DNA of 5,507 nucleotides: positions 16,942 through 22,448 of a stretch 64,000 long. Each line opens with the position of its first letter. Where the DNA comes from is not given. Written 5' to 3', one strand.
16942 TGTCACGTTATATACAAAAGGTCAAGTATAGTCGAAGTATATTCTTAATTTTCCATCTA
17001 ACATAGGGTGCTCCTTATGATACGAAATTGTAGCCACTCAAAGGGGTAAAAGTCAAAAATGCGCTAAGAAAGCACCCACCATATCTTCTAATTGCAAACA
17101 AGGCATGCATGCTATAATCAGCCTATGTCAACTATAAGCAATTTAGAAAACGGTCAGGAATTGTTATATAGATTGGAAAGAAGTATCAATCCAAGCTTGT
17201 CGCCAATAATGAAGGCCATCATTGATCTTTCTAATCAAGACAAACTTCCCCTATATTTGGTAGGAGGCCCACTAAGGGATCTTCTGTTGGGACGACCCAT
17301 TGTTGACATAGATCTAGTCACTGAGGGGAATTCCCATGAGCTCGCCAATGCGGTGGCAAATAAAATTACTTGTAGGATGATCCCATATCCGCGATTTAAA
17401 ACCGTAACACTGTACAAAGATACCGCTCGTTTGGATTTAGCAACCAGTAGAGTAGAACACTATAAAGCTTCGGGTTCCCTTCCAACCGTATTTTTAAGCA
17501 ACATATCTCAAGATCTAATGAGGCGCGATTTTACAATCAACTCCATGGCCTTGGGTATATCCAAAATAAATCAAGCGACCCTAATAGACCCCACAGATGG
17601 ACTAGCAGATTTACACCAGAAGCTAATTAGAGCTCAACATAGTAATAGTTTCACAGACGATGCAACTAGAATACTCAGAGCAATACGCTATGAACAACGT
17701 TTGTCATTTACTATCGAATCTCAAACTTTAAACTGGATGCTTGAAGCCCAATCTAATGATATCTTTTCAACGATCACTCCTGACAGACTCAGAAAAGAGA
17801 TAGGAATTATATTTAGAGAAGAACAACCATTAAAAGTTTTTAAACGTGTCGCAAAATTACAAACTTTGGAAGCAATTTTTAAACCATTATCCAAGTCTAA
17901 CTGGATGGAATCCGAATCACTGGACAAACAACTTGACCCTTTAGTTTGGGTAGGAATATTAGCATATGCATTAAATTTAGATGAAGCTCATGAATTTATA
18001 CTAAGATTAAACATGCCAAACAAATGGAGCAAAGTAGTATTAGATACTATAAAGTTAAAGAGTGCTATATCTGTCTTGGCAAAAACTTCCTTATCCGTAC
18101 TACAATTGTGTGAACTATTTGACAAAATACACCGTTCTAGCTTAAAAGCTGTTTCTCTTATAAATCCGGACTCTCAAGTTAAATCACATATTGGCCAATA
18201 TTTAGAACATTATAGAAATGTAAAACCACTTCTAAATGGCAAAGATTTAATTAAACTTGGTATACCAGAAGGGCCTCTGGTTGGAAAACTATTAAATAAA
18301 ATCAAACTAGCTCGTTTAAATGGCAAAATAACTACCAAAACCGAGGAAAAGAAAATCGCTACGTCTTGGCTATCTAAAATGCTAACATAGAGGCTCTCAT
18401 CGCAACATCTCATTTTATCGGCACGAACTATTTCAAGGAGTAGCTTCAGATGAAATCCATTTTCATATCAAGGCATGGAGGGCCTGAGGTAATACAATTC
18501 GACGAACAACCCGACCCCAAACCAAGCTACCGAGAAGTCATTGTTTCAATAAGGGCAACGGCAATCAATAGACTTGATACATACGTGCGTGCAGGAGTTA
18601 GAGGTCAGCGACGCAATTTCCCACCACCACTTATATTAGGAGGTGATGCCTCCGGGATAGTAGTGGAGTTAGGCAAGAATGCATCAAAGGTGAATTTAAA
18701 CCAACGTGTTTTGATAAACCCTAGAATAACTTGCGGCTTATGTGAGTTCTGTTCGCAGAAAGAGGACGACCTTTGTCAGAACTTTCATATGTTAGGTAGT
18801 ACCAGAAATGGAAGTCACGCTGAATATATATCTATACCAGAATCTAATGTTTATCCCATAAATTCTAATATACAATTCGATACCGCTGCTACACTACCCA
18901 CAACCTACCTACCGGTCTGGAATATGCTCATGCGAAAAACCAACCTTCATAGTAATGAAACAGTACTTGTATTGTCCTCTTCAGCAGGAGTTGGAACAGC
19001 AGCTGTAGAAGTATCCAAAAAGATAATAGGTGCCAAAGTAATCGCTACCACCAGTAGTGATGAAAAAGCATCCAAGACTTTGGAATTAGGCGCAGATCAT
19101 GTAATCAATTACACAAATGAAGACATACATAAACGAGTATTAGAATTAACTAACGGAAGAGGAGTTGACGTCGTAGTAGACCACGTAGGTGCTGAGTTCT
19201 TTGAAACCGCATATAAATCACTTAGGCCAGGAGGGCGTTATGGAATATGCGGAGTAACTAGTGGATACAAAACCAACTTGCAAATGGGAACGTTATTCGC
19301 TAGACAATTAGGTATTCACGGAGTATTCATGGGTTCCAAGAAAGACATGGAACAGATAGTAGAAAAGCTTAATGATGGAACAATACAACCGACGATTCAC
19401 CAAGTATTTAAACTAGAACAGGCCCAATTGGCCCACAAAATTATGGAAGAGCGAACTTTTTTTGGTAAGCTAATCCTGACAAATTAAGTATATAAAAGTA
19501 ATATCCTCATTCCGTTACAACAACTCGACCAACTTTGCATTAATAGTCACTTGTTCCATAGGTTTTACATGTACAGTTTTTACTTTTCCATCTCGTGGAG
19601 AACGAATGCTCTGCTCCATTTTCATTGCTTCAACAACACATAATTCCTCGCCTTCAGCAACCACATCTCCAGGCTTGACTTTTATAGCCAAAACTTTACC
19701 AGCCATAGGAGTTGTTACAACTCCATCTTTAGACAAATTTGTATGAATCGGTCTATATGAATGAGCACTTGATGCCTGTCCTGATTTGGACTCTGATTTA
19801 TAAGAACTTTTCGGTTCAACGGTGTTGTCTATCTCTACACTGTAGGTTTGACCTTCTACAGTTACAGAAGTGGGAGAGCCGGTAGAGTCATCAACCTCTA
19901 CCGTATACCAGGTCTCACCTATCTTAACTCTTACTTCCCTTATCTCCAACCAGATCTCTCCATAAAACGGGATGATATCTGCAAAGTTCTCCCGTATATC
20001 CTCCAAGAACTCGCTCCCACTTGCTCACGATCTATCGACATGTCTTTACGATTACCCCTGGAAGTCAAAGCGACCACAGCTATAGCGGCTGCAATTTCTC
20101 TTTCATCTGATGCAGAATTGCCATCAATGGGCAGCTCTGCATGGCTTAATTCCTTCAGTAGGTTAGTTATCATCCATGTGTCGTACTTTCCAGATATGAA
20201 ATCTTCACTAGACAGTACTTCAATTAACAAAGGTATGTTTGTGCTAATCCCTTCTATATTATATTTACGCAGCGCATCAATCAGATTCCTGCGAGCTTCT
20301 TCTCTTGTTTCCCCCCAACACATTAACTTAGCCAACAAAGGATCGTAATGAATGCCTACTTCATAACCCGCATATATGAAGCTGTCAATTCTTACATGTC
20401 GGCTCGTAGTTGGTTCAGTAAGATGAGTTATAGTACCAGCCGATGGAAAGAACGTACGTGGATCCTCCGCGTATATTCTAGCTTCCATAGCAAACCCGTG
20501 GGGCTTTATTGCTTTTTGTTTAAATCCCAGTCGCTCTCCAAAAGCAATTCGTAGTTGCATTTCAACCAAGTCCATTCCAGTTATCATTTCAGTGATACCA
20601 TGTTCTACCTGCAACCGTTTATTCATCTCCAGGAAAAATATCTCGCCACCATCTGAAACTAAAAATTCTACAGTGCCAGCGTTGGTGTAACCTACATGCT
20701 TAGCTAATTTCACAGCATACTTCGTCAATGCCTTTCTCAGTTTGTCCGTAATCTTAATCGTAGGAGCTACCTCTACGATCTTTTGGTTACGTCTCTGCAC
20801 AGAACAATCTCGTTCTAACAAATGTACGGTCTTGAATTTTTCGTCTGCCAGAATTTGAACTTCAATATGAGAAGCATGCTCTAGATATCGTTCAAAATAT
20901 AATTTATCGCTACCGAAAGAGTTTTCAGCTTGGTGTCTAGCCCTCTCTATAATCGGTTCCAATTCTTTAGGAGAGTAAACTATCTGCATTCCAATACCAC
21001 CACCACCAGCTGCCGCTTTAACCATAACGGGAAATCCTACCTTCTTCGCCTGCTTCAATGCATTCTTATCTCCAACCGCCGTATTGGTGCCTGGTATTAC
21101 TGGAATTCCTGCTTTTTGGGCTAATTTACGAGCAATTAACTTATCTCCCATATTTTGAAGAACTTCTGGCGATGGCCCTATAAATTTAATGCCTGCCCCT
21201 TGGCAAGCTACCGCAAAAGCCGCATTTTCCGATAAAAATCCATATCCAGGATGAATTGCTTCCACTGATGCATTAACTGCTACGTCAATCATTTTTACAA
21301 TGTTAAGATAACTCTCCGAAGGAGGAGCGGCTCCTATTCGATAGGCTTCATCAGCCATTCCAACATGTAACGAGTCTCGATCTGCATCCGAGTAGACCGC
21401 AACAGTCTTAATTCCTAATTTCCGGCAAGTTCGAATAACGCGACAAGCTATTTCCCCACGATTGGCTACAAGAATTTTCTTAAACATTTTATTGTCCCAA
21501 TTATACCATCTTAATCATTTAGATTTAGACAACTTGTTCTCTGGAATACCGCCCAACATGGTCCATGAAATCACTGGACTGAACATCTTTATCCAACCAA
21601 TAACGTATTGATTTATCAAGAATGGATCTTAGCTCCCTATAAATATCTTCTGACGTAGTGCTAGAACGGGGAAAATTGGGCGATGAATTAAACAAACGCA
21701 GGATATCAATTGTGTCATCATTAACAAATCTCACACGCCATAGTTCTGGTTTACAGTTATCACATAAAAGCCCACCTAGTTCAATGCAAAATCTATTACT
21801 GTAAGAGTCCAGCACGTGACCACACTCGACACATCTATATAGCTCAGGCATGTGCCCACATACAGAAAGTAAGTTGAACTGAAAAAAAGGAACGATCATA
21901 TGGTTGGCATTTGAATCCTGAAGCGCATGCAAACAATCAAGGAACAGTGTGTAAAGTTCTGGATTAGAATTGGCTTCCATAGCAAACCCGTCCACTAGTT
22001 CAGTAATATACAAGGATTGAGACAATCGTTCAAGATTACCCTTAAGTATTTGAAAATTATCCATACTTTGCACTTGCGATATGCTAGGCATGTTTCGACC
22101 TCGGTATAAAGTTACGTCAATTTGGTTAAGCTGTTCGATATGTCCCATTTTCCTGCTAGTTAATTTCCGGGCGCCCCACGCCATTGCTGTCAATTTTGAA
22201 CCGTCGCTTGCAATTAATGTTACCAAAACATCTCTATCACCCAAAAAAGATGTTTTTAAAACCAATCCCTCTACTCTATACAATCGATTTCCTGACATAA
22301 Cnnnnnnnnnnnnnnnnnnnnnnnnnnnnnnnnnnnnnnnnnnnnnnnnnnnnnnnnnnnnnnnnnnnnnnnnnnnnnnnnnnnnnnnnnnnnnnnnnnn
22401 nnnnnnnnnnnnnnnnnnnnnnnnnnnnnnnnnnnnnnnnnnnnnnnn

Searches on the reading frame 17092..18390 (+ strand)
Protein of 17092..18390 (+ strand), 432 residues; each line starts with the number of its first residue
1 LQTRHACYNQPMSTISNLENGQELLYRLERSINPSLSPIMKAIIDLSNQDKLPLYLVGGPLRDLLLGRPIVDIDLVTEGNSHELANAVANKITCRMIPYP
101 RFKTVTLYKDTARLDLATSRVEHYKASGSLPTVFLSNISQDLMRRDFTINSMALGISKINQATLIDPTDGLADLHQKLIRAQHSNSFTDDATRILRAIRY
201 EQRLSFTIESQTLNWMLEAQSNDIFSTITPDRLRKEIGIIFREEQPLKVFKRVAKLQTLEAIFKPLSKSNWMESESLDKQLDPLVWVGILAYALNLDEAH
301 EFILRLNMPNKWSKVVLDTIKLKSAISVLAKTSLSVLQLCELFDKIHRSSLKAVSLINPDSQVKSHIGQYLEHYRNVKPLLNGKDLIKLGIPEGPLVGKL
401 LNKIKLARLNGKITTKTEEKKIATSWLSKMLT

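Call 58: search_protein_families(library=pfam, proteins=[window:17092-18390:+], max_evalue=0.00001)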
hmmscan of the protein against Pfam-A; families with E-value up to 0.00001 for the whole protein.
window:17092-18390:+ (432 aa): 2 families
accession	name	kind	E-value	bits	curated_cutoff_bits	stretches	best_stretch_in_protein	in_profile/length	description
PF01743.26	PolyA_pol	-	2e-28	99.7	23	1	54-180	1-126/126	Poly A polymerase head domain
PF13735.12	tRNA_NucTran2_2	-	9.1e-07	29.4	27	0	289-418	12-143/149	tRNA nucleotidyltransferase domain 2 putative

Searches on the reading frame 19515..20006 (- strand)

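Call 111: search_protein_families(library=pfam, proteins=[window:19515-20006:-], max_evalue=0.00001)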
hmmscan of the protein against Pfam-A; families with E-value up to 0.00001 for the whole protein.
window:19515-20006:- (163 aa): 3 families
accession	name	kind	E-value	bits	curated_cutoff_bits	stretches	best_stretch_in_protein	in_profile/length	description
PF00364.28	Biotin_lipoyl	-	1.9e-16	60.1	22.1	1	97-162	3-73/73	Biotin-requiring enzyme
PF13533.13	Biotin_lipoyl_2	-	3.2e-06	27.3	29.8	0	97-119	3-25/32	Biotin-lipoyl like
PF13437.12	HlyD_3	-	9.2e-06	26.8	22.2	0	96-126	1-31/106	HlyD family secretion protein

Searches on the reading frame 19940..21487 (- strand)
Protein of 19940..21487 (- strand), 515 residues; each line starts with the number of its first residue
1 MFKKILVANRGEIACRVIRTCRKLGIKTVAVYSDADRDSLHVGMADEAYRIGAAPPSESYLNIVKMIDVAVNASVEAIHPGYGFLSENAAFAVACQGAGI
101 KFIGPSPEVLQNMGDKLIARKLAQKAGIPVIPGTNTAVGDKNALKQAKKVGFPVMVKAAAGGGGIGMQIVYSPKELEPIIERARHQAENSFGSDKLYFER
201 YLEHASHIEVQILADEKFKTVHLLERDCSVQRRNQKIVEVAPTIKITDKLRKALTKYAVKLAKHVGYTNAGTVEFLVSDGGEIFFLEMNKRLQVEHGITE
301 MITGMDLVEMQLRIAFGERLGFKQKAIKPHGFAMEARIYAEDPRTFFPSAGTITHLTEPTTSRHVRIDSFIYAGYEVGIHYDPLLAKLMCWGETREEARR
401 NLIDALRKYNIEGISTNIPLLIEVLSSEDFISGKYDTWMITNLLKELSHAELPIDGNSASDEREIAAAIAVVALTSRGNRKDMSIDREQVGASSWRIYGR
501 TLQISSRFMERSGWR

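Call 58: search_protein_families(library=pfam, proteins=[window:19940-21487:-], max_evalue=0.00001)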
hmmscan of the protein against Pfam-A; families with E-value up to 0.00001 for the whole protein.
window:19940-21487:- (515 aa): 5 families
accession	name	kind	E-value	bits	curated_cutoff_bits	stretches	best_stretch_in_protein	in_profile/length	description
PF02786.22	CPSase_L_D2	-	1.3e-68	231.1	19.8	1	115-320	1-208/211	Carbamoyl-phosphate synthase L chain, ATP binding domain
PF00289.28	Biotin_carb_N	-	8.6e-47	158.6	25.5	1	1-110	1-110/110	Biotin carboxylase, N-terminal domain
PF02785.25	Biotin_carb_C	-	2e-35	121.6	32.4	1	335-440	1-106/108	Biotin carboxylase C-terminal domain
PF07478.18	Dala_Dala_lig_C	-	1.2e-14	54.7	24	1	124-289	3-173/204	D-ala D-ala ligase C-terminus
PF02222.28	ATP-grasp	-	1.6e-08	34.8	27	1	123-291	3-162/179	ATP-grasp domain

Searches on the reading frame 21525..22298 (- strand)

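Call 58: search_protein_families(library=pfam, proteins=[window:21525-22298:-], max_evalue=0.00001)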
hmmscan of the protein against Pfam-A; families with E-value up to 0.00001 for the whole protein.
window:21525-22298:- (257 aa): 2 families
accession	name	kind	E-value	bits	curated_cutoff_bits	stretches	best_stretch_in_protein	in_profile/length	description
PF02565.21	RecO_C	-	7.6e-20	71.7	22.1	1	88-241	3-155/157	Recombination protein O C terminal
PF11967.14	RecO_N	-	7.3e-13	48.8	27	1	6-82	3-80/80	Recombination protein O N terminal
